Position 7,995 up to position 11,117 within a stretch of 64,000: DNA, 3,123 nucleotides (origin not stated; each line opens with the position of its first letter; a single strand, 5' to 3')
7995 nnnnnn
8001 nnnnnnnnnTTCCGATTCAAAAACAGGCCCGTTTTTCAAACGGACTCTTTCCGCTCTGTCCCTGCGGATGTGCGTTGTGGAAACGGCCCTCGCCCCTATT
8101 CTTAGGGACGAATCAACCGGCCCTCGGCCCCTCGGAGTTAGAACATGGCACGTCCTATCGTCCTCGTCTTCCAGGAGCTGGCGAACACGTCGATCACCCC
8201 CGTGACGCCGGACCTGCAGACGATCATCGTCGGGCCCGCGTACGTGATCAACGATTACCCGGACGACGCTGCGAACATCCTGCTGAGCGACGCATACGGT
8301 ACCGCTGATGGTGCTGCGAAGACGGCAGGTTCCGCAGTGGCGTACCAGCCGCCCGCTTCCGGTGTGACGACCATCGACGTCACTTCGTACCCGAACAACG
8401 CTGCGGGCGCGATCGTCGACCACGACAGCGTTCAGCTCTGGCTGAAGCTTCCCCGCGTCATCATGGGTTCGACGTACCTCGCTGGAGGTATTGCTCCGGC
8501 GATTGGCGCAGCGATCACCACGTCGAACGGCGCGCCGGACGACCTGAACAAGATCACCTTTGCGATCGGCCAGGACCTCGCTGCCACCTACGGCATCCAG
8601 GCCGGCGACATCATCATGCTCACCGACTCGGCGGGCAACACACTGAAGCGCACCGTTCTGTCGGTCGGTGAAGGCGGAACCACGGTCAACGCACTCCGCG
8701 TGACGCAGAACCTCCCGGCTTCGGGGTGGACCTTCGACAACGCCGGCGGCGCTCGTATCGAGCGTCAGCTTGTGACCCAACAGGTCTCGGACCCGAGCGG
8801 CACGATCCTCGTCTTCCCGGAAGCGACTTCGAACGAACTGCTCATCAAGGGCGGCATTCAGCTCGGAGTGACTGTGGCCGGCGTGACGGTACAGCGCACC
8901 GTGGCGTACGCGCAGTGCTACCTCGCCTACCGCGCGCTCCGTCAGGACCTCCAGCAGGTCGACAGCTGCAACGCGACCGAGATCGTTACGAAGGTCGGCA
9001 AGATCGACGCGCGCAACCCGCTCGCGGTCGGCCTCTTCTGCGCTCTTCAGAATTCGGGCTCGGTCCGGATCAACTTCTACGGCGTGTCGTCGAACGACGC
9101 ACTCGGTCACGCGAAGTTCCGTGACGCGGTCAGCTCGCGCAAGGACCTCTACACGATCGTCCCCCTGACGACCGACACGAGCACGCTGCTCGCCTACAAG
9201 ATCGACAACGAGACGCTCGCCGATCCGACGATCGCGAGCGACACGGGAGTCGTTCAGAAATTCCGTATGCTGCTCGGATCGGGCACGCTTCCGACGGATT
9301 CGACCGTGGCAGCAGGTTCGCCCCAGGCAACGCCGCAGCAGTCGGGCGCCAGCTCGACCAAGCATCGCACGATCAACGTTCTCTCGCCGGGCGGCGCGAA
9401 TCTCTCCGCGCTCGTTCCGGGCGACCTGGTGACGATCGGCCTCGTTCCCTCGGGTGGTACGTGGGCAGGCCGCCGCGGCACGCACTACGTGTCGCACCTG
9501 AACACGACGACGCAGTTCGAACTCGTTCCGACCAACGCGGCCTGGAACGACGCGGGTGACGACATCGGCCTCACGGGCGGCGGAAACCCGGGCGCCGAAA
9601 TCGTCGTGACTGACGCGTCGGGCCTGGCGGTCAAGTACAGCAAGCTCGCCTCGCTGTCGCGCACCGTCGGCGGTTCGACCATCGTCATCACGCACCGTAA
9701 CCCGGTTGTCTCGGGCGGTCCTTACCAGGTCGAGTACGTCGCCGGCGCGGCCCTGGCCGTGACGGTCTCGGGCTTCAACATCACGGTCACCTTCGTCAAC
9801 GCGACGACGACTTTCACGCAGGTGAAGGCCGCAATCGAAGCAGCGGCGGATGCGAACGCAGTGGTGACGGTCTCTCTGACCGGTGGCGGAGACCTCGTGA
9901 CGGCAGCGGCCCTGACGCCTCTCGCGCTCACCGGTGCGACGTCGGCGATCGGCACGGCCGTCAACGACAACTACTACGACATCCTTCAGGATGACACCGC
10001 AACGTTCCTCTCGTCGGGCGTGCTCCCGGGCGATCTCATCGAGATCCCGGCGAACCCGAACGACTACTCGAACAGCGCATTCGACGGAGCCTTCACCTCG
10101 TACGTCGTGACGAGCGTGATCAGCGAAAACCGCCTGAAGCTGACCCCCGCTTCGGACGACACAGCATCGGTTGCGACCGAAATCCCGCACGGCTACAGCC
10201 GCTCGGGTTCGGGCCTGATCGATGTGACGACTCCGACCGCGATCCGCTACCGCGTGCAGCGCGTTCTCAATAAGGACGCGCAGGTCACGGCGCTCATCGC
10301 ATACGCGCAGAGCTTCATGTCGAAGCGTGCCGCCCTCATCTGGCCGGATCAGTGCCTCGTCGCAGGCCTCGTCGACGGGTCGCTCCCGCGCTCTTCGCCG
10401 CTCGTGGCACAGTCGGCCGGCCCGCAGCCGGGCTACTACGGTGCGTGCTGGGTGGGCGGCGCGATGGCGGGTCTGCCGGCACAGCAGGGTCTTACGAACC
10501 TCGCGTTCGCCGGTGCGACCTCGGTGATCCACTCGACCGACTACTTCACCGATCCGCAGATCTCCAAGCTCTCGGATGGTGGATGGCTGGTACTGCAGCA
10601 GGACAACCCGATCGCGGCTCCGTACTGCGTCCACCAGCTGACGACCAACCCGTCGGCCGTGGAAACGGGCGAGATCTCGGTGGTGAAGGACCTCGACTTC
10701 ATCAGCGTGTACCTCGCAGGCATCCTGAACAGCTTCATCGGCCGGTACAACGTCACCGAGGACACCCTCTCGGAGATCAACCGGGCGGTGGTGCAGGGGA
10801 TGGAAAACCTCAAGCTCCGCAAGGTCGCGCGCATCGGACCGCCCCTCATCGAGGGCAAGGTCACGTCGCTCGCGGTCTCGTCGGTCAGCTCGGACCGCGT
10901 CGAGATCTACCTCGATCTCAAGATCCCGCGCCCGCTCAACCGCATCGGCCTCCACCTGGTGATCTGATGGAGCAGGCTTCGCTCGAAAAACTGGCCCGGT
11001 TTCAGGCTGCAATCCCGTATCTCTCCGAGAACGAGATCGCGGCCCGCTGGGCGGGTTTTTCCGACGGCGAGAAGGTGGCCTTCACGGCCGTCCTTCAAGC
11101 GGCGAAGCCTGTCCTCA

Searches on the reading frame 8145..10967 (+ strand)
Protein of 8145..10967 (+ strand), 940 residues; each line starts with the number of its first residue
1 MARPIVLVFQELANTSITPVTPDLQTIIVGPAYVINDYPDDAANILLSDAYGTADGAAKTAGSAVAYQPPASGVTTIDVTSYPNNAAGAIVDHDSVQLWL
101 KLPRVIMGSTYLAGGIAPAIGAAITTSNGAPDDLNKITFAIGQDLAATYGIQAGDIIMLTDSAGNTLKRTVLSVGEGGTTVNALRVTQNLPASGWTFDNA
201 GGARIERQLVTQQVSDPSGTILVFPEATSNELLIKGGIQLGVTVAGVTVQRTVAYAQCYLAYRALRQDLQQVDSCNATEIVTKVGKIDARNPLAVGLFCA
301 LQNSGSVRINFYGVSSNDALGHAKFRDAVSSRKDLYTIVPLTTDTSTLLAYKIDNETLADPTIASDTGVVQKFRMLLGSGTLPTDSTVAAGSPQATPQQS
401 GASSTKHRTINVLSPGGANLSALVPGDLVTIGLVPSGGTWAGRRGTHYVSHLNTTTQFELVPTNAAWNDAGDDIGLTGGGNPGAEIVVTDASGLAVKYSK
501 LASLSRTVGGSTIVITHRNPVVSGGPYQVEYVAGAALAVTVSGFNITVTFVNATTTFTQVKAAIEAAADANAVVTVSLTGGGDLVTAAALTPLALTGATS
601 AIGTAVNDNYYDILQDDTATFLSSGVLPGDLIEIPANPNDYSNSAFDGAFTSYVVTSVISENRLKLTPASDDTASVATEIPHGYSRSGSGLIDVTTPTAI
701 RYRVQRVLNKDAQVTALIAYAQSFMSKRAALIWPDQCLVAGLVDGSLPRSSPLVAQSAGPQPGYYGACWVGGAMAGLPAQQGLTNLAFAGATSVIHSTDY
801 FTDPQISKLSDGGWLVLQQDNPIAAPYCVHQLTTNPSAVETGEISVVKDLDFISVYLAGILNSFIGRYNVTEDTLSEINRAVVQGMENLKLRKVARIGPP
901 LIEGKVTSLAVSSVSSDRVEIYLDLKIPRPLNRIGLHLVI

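Call 16: search_protein_families(library=phrogs, proteins=[window:8145-10967:+], max_evalue=0.001)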
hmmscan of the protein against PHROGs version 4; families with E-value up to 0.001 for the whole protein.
window:8145-10967:+ (940 aa): 1 family
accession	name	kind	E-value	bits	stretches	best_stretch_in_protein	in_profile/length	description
phrog_279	-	tail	4.2e-11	43.3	1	762-932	305-474/489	tail sheath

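Call 17: find_related_loci(query=window:8145-10967:+, collection=viral_contigs, flank=10000)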
Query window:8145-10967:+ (940 aa) in viral_contigs; peptide patterns used: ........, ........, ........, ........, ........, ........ (x = any residue, [..] = any of these).
11 stretches matched a pattern; 1 encode a relative of the query (tblastn E <= 1e-3); 1 distinct loci.
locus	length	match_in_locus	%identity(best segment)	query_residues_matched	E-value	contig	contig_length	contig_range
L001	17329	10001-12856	68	1-940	0e+0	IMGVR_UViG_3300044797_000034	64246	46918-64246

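Call 19: find_homologous_proteins(query=window:8145-10967:+)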
Query window:8145-10967:+ (940 aa): 119 proteins with E <= 0.001 among 8000 candidates.
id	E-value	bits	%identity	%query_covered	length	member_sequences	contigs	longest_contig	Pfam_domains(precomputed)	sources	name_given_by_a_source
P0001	0.0e+0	2048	100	100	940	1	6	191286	-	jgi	jgi:hypothetical protein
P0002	0.0e+0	1572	77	100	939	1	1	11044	-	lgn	-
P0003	0.0e+0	1372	68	100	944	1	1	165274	-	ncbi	-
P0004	0.0e+0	1362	68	100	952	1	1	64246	-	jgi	jgi:hypothetical protein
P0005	0.0e+0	1246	63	100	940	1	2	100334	-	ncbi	-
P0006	0.0e+0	1116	57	100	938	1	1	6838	-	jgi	jgi:hypothetical protein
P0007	0.0e+0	1042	55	100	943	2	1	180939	-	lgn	-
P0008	4.2e-260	884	48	100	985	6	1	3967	-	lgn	-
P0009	2.3e-255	868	49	98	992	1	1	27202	-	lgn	-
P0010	6.4e-241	820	47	100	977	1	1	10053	-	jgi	jgi:hypothetical protein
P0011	5.7e-240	817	47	100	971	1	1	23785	-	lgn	-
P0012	4.9e-239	814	44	62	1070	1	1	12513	-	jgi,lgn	jgi:hypothetical protein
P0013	5.1e-237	807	45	100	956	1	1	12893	-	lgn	-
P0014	1.6e-236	806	43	61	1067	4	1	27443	-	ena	-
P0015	4.5e-236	804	47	100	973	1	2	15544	-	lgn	-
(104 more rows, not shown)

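Call 20: find_encoding_contigs(protein=P0001, flank=10000, max_places=6)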
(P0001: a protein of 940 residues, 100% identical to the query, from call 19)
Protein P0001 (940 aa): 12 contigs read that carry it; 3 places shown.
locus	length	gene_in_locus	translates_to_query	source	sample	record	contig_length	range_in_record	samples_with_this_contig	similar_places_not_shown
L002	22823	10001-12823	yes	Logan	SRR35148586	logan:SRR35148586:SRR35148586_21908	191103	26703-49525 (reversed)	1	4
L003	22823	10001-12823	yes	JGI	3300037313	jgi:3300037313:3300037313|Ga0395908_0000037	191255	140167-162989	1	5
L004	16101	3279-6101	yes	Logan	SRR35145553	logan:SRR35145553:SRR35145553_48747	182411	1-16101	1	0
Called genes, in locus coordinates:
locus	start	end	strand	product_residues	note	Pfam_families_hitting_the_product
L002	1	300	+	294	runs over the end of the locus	-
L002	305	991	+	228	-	-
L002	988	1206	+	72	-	-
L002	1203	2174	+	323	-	-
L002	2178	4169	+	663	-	-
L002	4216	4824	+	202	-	-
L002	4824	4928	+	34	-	-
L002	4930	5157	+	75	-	-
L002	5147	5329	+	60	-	-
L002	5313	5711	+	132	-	-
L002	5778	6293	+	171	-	-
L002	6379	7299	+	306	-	-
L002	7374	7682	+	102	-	-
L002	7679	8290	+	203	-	-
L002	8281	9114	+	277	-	-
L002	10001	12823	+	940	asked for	-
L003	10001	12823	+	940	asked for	-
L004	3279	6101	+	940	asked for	-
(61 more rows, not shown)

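Call 21: find_encoding_contigs(protein=P0003, flank=10000, max_places=3)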
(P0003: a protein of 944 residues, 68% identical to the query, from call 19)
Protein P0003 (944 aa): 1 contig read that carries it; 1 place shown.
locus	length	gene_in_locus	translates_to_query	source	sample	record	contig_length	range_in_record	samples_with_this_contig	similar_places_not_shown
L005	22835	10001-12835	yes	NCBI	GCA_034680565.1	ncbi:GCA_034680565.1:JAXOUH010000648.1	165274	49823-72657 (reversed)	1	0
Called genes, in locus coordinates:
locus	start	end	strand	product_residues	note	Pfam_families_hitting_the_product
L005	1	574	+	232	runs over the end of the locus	-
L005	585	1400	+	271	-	-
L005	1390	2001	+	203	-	-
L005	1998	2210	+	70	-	-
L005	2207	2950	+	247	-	-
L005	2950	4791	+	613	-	-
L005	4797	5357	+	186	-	-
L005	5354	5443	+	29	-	-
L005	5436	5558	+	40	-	-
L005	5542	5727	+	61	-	-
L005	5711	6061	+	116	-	-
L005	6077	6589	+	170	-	-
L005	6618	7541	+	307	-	-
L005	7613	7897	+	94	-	-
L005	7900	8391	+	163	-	-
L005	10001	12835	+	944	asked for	-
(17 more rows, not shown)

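Call 32: find_encoding_contigs(protein=P0002, flank=10000, max_places=2)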
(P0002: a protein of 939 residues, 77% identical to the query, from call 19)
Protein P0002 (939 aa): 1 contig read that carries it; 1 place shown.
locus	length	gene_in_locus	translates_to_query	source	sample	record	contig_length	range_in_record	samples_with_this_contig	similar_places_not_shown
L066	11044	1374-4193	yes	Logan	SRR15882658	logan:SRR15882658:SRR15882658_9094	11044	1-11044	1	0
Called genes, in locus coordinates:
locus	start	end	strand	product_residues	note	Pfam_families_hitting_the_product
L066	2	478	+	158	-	?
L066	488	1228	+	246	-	-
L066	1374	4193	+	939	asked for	-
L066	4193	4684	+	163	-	-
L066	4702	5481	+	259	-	-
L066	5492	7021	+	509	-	PF22178:Gp5_trimer_C (weak)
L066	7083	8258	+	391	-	-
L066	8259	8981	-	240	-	-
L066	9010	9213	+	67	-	-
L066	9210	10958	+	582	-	-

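Call 33: find_encoding_contigs(protein=P0005, flank=10000, max_places=2)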
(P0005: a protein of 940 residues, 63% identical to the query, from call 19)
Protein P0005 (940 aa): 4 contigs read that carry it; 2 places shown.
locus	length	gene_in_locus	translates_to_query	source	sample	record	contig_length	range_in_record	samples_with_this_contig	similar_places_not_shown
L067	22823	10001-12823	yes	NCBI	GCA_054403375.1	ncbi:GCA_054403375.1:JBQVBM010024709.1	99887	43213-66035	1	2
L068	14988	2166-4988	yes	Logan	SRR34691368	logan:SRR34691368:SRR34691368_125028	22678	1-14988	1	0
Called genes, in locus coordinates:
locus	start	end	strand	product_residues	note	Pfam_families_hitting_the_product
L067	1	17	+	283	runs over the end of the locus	-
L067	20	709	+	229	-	-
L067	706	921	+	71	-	-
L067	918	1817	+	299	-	-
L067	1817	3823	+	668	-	-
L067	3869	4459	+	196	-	-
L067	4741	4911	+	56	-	-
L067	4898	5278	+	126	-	-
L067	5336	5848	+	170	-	-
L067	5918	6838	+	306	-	-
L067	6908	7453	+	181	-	-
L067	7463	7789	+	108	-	-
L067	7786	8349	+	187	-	-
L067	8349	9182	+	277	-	-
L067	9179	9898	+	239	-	-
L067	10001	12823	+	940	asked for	-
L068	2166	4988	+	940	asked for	-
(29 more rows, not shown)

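Call 34: find_encoding_contigs(protein=P0007, flank=10000, max_places=2)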
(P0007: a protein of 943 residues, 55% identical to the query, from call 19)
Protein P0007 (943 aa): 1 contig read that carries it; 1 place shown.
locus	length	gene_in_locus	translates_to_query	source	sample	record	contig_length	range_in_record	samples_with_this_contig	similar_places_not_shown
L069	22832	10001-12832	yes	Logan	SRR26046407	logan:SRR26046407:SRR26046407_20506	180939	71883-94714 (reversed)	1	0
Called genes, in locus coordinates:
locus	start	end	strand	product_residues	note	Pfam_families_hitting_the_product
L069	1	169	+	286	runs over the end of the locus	-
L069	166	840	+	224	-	-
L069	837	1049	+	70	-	-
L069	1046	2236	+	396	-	-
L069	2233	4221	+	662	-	-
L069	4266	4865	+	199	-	-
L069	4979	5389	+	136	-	-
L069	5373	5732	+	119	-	-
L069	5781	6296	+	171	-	-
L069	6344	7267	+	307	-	-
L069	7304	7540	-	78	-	-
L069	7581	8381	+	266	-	-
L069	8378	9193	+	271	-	-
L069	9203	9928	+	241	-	-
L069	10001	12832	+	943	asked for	-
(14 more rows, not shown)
